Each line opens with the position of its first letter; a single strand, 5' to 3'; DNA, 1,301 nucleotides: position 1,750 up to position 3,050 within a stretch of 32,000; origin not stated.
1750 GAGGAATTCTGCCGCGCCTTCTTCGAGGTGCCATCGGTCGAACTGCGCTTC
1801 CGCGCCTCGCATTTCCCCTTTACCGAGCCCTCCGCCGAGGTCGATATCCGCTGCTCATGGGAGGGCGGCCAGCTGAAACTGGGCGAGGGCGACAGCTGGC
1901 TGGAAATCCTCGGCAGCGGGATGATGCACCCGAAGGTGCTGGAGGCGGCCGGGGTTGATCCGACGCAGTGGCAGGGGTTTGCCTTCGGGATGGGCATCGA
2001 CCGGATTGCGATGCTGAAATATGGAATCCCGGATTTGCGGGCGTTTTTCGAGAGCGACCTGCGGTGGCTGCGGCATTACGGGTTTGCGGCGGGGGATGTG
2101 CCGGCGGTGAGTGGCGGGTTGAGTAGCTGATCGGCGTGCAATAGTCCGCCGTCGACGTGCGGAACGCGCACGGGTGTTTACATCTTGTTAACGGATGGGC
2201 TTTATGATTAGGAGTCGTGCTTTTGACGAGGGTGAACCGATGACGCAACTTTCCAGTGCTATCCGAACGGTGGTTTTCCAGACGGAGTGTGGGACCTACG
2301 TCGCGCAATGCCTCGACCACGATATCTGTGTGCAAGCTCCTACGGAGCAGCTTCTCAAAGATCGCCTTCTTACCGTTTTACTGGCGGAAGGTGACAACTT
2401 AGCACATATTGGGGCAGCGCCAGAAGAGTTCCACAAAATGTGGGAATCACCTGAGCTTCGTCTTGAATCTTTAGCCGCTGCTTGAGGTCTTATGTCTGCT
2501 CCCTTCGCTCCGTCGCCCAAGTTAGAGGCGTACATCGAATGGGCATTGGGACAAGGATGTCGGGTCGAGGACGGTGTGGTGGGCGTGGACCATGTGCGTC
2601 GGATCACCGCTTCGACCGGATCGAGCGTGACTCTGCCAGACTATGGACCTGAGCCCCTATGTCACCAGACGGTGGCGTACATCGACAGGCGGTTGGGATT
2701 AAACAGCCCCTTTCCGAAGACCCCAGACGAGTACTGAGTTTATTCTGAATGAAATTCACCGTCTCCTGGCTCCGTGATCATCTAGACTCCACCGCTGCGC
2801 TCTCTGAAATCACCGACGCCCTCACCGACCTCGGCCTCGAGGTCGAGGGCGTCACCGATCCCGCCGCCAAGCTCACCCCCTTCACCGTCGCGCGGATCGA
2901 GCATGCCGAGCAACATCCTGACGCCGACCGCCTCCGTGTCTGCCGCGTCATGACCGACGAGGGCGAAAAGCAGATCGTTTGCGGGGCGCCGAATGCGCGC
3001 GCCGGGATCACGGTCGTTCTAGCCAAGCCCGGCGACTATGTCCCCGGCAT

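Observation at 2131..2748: HicB/HicA-like two-gene cassette inserted inside the essential pheS-pheT operon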

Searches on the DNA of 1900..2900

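Call 87: search_rna_families(source=window, start=1900, end=2900, threshold=evalue, max_evalue=1)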
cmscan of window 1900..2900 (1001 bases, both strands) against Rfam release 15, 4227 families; matches with E-value up to 1: 0.
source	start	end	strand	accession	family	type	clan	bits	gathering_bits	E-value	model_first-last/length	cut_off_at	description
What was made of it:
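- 2131..2184 (+): Non-coding left junction, including the 6-bp hairpin at 2156-2172. No Rfam family matches (call 87).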
